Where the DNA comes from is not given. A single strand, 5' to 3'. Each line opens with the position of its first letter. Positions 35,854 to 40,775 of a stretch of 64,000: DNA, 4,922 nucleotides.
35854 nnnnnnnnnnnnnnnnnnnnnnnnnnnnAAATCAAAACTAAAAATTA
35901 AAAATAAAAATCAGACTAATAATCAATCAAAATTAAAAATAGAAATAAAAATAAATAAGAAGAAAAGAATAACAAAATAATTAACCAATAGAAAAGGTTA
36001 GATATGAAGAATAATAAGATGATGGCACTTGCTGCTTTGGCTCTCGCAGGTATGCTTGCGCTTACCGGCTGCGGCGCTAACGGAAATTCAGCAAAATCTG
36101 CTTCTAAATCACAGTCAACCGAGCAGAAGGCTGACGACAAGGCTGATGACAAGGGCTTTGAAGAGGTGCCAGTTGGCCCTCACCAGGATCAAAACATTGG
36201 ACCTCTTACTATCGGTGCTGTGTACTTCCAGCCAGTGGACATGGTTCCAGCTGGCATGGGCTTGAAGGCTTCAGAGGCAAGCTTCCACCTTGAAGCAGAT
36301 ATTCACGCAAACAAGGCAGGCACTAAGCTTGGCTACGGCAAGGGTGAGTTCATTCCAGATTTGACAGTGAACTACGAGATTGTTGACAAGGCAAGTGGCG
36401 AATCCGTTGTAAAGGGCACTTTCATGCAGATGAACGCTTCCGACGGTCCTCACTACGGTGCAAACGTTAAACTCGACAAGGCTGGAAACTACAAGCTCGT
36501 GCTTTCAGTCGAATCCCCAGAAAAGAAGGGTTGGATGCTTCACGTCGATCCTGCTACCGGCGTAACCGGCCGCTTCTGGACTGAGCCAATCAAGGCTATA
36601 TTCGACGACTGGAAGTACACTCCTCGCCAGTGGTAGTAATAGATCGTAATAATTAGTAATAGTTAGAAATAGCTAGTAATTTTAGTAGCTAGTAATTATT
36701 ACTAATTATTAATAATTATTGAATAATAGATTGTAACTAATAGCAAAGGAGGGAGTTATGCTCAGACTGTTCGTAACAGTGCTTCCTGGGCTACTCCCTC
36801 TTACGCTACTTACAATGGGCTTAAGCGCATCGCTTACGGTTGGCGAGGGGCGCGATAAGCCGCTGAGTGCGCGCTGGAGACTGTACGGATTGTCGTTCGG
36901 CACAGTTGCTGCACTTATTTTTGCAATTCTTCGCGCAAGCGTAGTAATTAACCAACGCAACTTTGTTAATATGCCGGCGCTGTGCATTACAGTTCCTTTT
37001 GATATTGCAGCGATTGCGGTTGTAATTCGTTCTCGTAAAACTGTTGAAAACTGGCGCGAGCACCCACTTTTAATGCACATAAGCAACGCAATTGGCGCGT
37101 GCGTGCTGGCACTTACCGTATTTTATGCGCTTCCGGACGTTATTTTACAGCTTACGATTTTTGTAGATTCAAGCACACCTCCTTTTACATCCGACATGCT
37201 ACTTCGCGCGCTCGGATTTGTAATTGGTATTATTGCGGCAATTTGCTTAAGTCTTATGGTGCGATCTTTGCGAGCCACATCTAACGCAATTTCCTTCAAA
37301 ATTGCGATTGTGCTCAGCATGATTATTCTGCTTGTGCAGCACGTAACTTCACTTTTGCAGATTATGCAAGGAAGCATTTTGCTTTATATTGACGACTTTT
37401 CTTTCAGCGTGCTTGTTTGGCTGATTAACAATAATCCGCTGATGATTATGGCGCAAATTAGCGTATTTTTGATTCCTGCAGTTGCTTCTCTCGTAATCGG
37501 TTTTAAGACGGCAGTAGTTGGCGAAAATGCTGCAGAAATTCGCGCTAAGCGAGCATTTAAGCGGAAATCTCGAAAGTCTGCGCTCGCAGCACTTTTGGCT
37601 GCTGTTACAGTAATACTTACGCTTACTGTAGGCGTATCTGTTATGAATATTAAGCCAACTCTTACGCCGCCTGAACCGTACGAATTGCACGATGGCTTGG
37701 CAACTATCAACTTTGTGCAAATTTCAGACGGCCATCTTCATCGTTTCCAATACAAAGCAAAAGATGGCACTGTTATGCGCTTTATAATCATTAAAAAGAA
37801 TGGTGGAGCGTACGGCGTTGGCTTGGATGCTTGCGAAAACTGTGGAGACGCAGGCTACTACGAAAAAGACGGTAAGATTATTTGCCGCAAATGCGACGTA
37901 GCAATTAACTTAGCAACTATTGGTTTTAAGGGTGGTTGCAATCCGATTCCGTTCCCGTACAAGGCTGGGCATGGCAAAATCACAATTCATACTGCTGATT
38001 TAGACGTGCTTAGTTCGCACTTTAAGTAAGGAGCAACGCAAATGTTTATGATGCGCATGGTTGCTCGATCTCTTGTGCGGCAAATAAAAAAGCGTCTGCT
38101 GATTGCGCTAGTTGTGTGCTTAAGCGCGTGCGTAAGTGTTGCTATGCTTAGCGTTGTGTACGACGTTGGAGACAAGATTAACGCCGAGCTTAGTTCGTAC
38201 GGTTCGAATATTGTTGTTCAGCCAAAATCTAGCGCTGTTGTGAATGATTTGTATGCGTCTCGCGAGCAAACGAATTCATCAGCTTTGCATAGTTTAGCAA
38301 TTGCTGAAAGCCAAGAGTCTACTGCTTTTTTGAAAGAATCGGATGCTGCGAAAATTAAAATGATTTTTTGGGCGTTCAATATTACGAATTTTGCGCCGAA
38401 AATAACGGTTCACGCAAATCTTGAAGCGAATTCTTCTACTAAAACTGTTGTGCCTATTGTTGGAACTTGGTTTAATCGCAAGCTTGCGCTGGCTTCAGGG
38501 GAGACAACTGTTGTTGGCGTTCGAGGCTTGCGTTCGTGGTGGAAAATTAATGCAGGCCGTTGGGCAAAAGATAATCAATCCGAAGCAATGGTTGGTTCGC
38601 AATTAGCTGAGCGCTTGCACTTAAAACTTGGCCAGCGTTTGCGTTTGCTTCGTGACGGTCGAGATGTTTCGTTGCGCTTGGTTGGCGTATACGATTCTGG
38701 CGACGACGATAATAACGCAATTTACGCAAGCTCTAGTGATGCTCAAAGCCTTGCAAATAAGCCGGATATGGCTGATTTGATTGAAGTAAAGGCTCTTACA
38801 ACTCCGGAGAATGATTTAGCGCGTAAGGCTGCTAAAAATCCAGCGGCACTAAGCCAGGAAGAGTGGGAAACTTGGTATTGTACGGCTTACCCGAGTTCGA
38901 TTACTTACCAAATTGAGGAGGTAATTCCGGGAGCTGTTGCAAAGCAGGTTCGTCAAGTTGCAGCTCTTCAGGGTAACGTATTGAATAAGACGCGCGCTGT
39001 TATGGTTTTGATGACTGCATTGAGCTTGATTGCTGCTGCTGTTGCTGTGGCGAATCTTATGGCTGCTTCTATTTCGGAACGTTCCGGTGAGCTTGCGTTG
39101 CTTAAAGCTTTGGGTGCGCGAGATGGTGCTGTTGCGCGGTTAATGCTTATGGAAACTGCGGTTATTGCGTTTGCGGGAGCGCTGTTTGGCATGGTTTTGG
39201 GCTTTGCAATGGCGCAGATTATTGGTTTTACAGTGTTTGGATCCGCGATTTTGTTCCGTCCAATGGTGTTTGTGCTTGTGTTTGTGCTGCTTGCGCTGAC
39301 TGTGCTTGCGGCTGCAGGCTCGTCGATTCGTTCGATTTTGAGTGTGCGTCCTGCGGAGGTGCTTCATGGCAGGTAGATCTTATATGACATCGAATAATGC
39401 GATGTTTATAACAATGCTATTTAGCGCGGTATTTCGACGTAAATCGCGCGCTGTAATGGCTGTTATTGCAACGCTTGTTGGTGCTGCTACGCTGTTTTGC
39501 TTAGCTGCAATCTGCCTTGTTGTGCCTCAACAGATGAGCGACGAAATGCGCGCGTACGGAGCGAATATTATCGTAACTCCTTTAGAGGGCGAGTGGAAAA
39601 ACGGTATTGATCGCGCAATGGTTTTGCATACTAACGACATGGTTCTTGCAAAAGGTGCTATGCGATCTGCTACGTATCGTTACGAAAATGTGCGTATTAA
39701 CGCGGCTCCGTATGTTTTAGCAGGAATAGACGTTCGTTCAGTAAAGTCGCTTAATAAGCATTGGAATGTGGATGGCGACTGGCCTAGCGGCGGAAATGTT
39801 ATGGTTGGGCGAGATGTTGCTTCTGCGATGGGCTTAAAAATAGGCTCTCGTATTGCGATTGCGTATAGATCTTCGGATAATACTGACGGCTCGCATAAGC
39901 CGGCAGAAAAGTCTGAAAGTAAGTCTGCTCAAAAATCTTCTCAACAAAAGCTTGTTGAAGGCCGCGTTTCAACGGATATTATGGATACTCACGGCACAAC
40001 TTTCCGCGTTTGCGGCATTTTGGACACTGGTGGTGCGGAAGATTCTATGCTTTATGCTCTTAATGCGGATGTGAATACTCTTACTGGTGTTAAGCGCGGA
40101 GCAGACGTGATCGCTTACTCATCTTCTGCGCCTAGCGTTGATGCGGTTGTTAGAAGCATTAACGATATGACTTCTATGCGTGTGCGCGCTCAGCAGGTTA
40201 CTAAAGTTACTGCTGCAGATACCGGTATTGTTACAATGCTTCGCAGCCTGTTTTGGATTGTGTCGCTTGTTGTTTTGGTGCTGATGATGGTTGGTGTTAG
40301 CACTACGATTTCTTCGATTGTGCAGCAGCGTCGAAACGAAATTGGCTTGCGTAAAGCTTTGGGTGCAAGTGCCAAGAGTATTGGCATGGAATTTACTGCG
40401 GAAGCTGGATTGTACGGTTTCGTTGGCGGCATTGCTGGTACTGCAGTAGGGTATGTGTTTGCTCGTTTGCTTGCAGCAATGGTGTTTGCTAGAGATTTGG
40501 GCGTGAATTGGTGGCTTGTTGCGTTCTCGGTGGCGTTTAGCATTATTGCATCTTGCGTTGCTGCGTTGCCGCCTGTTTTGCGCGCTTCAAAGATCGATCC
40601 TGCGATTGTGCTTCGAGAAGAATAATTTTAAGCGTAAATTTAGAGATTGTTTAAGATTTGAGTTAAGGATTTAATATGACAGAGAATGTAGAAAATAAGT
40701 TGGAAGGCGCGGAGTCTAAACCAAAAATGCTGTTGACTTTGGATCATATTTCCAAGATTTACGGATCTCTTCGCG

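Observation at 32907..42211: Candidate flavinylation-coupled FTR1/P19 iron-acquisition system (ApbE, FTR1, P19, Cys4 membrane protein, FtsX-ABC transporter, FMN-binding lipoprotein)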

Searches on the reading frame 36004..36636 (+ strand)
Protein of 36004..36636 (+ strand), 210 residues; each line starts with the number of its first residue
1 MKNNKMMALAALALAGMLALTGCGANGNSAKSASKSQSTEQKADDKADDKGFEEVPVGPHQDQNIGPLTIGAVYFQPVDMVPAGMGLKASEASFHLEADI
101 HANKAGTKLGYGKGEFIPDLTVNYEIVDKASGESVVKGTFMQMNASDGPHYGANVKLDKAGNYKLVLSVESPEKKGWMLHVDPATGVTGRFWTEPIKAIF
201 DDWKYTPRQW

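Call 4: search_protein_families(library=pfam, proteins=[window:36004-36636:+], max_evalue=0.01)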
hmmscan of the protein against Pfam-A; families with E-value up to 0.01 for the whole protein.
window:36004-36636:+ (210 aa): 1 family
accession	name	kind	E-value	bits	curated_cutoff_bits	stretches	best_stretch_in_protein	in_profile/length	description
PF10634.15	Iron_transport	-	5.8e-57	192.6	21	1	52-206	2-149/150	Fe2+ transport protein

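Call 5: search_protein_families(library=ncbifam, proteins=[window:36004-36636:+], max_evalue=0.01)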
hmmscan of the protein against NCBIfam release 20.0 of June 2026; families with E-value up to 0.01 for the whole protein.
window:36004-36636:+ (210 aa): 2 families
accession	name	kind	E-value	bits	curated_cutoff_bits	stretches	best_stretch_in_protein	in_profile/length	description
NF053527.1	lipo_Cory_WKLS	subfamily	0.0035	17.3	105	1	8-47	1-41/166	WKL family lipoprotein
NF041941.1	lipo_FMN_PplA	exception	0.0052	16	325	0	3-47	2-46/302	extracellular electron transfer flavoprotein PplA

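Call 10: find_related_loci(query=window:36004-36636:+, collection=genome_contigs, flank=10000)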
Query window:36004-36636:+ (210 aa) in genome_contigs; peptide patterns used: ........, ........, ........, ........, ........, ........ (x = any residue, [..] = any of these).
599 stretches matched a pattern (row limit reached: there are more); 548 encode a relative of the query (tblastn E <= 1e-3); the best 80 are kept; 80 distinct loci.
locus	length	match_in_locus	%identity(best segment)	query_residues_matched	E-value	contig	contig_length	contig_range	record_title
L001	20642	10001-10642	97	1-210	1e-138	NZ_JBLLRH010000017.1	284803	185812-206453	Gardnerella vaginalis strain 1-004-1 L_17, whole genome shotgun sequence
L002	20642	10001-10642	94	1-210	7e-135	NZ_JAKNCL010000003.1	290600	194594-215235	Gardnerella greenwoodii strain c31Ua_26 31Ua_26_ns_contig_3, whole genome shotgun sequence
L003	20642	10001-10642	94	1-210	1e-134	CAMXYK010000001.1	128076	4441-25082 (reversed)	MAG TPA_asm: uncultured Bifidobacteriaceae bacterium isolate SRR17635716_bin.2_metaWRAP_v1.3_MAG genome assembly, contig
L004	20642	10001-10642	93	1-210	1e-126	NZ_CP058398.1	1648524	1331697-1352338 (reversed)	Gardnerella sp. DNF00536 chromosome, complete genome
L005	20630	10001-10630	92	1-210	3e-124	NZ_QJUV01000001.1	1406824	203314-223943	Gardnerella piotii strain UGent 18.01 NODE_1_length_1406824_cov_400.177829, whole genome shotgun sequence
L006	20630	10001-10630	92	1-210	2e-123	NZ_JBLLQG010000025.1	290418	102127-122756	Gardnerella vaginalis strain 582 L_25, whole genome shotgun sequence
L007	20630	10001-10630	92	1-210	7e-123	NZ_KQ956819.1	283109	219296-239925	Gardnerella vaginalis strain GED7760B Scaffold117, whole genome shotgun sequence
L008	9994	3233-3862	92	1-210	1e-122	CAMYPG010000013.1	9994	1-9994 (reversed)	MAG TPA_asm: uncultured Gardnerella sp. isolate SRR17635774_bin.5_metaWRAP_v1.3_MAG genome assembly, contig: ERZ14212772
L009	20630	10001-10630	83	1-210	9e-122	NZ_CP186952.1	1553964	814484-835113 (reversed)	Gardnerella sp. 2492 chromosome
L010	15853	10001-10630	90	1-210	6e-121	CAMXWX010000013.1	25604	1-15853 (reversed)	MAG TPA_asm: uncultured Gardnerella sp. isolate SRR17635668_bin.2_metaWRAP_v1.3_MAG genome assembly, contig: ERZ14212506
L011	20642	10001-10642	93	1-210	2e-117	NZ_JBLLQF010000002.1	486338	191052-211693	Gardnerella vaginalis strain 537E L_2, whole genome shotgun sequence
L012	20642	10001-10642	93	1-210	3e-117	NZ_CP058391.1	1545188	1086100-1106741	Gardnerella sp. DNF01141 chromosome, complete genome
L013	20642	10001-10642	92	1-210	6e-117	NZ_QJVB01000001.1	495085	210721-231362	Gardnerella swidsinskii strain GS 9838-1 NODE_1_length_495085_cov_531.399989, whole genome shotgun sequence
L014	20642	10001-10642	93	1-210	5e-116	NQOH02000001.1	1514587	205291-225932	Bifidobacteriaceae bacterium NR047 contig_1_NR047, whole genome shotgun sequence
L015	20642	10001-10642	92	1-210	5e-115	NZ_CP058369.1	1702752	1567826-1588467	Gardnerella sp. KA00747 chromosome, complete genome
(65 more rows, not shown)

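Call 56: search_solved_structures(query=window:36004-36636:+, max_evalue=0.001, show_alignments=2)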
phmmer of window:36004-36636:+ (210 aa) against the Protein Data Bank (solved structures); distinct sequences matched with E-value up to 0.001: 18.
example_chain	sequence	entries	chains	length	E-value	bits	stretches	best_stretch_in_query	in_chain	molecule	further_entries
8t7m_A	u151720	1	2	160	1.6e-46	162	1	50-210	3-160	Pathogen-specific surface antigen, putative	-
8t7l_A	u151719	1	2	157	2.9e-46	161.1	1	51-210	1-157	Pathogen-specific surface antigen, putative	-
3pjl_A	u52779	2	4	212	8.4e-46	159.6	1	25-210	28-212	34 kDa membrane antigen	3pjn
2o6c_A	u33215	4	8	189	1.2e-45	159.1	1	32-210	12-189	34 kDa membrane antigen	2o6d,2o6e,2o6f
8t7k_A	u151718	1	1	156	1.5e-45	158.8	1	52-210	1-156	Pathogen-specific surface antigen, putative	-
3nrp_A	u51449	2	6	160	7.8e-40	140.1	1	51-200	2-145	Periplasmic protein-probably involved in high-affinity Fe2+ transport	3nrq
5i0y_A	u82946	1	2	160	1.9e-39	138.8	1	51-200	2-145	Periplasmic protein-probably involved in high-affinity Fe2+ transport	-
5i0x_A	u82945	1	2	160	2.8e-39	138.3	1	51-200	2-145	Periplasmic protein-probably involved in high-affinity Fe2+ transport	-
3lzl_A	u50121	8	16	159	3.7e-31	111.8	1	54-206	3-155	P19 protein | Protein P19 | P19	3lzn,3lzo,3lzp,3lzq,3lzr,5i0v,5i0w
6wed_A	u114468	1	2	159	9.3e-31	110.5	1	54-206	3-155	Uncharacterized protein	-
6wee_A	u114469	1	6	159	1.3e-30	110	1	54-206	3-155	Uncharacterized protein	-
6wef_C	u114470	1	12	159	3.6e-30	108.6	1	54-206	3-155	Uncharacterized protein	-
8vv5_A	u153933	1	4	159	8.2e-30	107.4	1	53-200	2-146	FtrA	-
8vv6_A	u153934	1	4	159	1.1e-28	103.7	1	53-200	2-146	FtrA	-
4nwn_B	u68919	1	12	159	1.2e-28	103.6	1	54-206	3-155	Propanediol utilization: polyhedral bodies pduT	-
7r4u_A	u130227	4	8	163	2.8e-26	95.9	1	54-193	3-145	FtrA-P19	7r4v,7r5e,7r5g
7r3p_A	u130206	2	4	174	3.5e-26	95.5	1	54-193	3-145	FtrA-P19 protein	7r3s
7r4z_A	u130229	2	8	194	4.1e-26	95.3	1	54-193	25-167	FtrA-P19 protein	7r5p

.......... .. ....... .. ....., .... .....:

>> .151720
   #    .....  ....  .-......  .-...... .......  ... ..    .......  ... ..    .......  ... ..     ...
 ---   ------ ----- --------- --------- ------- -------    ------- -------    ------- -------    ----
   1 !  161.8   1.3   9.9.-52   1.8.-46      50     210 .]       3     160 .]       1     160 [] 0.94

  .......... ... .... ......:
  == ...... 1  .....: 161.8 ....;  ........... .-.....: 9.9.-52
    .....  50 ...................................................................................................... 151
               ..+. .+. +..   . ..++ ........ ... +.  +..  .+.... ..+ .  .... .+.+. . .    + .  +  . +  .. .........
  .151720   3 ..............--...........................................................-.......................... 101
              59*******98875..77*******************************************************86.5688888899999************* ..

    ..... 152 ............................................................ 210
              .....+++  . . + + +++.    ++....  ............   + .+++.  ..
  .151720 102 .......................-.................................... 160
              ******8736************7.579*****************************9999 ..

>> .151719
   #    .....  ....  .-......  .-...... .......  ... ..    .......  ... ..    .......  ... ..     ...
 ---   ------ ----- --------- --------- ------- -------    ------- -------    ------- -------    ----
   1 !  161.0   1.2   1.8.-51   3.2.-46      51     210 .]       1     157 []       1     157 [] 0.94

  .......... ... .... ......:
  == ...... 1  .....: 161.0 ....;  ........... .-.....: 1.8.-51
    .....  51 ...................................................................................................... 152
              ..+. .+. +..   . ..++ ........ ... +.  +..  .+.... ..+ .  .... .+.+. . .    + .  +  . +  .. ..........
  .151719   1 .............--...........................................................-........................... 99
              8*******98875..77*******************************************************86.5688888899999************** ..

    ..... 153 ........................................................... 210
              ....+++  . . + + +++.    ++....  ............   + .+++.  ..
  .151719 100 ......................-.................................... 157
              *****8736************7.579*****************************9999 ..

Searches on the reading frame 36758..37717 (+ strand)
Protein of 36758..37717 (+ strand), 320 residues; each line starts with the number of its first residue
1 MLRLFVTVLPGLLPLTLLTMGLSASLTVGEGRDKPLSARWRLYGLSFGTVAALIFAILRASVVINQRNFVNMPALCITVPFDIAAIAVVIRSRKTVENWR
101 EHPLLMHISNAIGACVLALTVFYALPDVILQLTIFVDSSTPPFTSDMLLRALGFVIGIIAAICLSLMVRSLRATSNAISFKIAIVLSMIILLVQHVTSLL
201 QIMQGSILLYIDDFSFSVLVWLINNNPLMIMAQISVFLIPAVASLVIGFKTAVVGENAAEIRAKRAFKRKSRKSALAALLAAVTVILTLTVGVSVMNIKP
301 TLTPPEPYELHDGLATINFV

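Call 83: search_protein_families(library=pfam, proteins=[window:36758-37717:+], max_evalue=10)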
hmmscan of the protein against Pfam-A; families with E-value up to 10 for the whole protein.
window:36758-37717:+ (320 aa): 1 family
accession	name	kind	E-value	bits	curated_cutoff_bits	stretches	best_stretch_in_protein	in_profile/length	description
PF07790.16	Pilin_N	-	8.4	7.8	25.2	0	279-301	11-34/78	Archaeal Type IV pilin, N-terminal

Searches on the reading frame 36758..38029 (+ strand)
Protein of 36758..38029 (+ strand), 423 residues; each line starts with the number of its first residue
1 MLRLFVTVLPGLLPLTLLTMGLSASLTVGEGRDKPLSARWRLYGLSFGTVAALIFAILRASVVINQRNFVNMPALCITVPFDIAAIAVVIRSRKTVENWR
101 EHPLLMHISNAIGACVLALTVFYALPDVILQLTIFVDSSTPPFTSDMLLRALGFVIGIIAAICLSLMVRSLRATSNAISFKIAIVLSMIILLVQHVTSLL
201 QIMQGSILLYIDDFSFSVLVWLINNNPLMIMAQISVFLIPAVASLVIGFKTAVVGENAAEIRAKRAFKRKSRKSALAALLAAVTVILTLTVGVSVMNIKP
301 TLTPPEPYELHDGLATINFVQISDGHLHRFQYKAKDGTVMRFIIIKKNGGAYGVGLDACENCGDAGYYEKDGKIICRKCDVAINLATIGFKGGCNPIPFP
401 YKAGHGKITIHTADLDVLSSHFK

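Call 4: search_protein_families(library=pfam, proteins=[window:36758-38029:+], max_evalue=0.01)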
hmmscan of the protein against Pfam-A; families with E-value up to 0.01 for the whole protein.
window:36758-38029:+ (423 aa): 1 family
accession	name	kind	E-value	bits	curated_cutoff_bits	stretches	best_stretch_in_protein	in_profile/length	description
PF10080.14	FtrD-like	-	2.1e-31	108.5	26.3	1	322-421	1-100/101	Membrane iron-sulfur containing protein FtrD-like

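Call 5: search_protein_families(library=ncbifam, proteins=[window:36758-38029:+], max_evalue=0.01)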
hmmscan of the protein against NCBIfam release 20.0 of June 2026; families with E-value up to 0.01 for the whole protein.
window:36758-38029:+ (423 aa): 0 families

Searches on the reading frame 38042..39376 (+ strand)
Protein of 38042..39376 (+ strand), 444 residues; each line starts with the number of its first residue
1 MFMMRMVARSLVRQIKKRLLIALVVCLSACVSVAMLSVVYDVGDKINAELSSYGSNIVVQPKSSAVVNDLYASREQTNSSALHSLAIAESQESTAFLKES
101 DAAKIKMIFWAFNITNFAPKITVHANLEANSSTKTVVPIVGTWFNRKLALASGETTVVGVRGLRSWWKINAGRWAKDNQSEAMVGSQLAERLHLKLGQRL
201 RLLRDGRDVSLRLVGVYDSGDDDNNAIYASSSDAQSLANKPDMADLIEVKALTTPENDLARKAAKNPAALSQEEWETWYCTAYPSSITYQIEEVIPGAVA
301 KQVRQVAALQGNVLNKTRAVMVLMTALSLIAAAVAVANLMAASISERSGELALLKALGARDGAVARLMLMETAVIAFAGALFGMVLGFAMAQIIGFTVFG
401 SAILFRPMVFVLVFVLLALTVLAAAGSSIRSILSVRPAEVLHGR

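Call 4: search_protein_families(library=pfam, proteins=[window:38042-39376:+], max_evalue=0.01)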
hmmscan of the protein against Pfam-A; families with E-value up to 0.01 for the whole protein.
window:38042-39376:+ (444 aa): 2 families
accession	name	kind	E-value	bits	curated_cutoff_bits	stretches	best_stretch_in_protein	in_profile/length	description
PF02687.27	FtsX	-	3.2e-14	53.5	25.5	1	323-434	2-117/120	FtsX-like permease C-terminal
PF12704.14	MacB_PCD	-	8.5e-13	49.5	27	1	20-250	3-190/207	MacB-like periplasmic core domain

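Call 5: search_protein_families(library=ncbifam, proteins=[window:38042-39376:+], max_evalue=0.01)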
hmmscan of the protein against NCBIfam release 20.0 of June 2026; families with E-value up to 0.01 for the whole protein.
window:38042-39376:+ (444 aa): 7 families
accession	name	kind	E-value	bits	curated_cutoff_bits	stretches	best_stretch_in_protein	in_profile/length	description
TIGR03434.1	ADOP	subfamily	4e-11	41.8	622.3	1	285-441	642-800/803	ADOP family duplicated permease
TIGR02212.1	lolCE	equivalog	1.6e-08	33.9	362.45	1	317-394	265-342/411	lipoprotein-releasing ABC transporter permease subunit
NF007826.0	PRK10535.1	equivalog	1.2e-07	30.5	966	1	320-420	524-624/648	macrolide ABC transporter ATP-binding protein/permease MacB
NF041854.1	ABC_perm_YbbP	equivalog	7e-05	20.9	999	1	307-423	230-348/806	putative ABC transporter permease subunit YbbP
NF008357.0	PRK11146.1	exception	7.2e-05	21.8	439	1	317-391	268-342/414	lipoprotein-releasing ABC transporter permease subunit LolE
TIGR02213.1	lolE_release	exception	0.0001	21.3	540.35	1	317-391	265-339/411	lipoprotein-releasing ABC transporter permease subunit LolE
NF008076.0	PRK10814.1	exception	0.0046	16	473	0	316-398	262-351/399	lipoprotein-releasing ABC transporter permease subunit LolC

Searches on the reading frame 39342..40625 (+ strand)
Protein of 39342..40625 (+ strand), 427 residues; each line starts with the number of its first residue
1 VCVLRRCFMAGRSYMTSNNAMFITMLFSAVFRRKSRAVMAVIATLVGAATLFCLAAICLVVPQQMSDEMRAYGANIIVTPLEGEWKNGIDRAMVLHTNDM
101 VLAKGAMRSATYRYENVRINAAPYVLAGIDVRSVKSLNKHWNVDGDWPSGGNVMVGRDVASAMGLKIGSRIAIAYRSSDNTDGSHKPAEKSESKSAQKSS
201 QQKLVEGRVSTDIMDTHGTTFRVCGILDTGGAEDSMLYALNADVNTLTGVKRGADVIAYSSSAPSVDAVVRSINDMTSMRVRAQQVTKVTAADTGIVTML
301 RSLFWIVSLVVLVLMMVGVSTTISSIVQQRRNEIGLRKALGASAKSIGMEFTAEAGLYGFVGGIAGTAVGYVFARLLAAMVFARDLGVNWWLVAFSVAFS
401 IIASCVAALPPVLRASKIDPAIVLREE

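Call 4: search_protein_families(library=pfam, proteins=[window:39342-40625:+], max_evalue=0.01)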
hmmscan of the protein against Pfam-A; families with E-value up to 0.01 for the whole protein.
window:39342-40625:+ (427 aa): 1 family
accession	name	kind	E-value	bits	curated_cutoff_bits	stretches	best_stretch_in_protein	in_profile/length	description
PF02687.27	FtsX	-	1.2e-17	64.5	25.5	1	306-420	2-120/120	FtsX-like permease C-terminal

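Call 5: search_protein_families(library=ncbifam, proteins=[window:39342-40625:+], max_evalue=0.01)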
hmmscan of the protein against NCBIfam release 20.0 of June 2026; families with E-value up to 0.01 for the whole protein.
window:39342-40625:+ (427 aa): 9 families
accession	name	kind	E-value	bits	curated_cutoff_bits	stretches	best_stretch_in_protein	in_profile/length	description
TIGR03434.1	ADOP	subfamily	3.4e-20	71.8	622.3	1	262-427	640-803/803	ADOP family duplicated permease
TIGR02212.1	lolCE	equivalog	1.4e-11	44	362.45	1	217-427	180-411/411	lipoprotein-releasing ABC transporter permease subunit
TIGR00439.2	FtsX_Gneg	equivalog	2e-07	30.5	255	1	294-382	160-248/292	permease-like cell division protein FtsX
NF038347.1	FtsX_Gpos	exception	1.8e-06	27.6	225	1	264-377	132-244/296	permease-like cell division protein FtsX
NF008357.0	PRK11146.1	exception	2.5e-06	26.6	439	1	217-381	183-349/414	lipoprotein-releasing ABC transporter permease subunit LolE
NF007826.0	PRK10535.1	equivalog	4e-06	25.4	966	1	300-424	521-645/648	macrolide ABC transporter ATP-binding protein/permease MacB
TIGR02213.1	lolE_release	exception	0.00013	21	540.35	0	218-380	181-345/411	lipoprotein-releasing ABC transporter permease subunit LolE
NF038346.1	FtsX_actino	exception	0.00028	20.4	250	1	297-403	176-283/308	permease-like cell division protein FtsX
NF041854.1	ABC_perm_YbbP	equivalog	0.00046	18.2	999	1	301-392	685-775/806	putative ABC transporter permease subunit YbbP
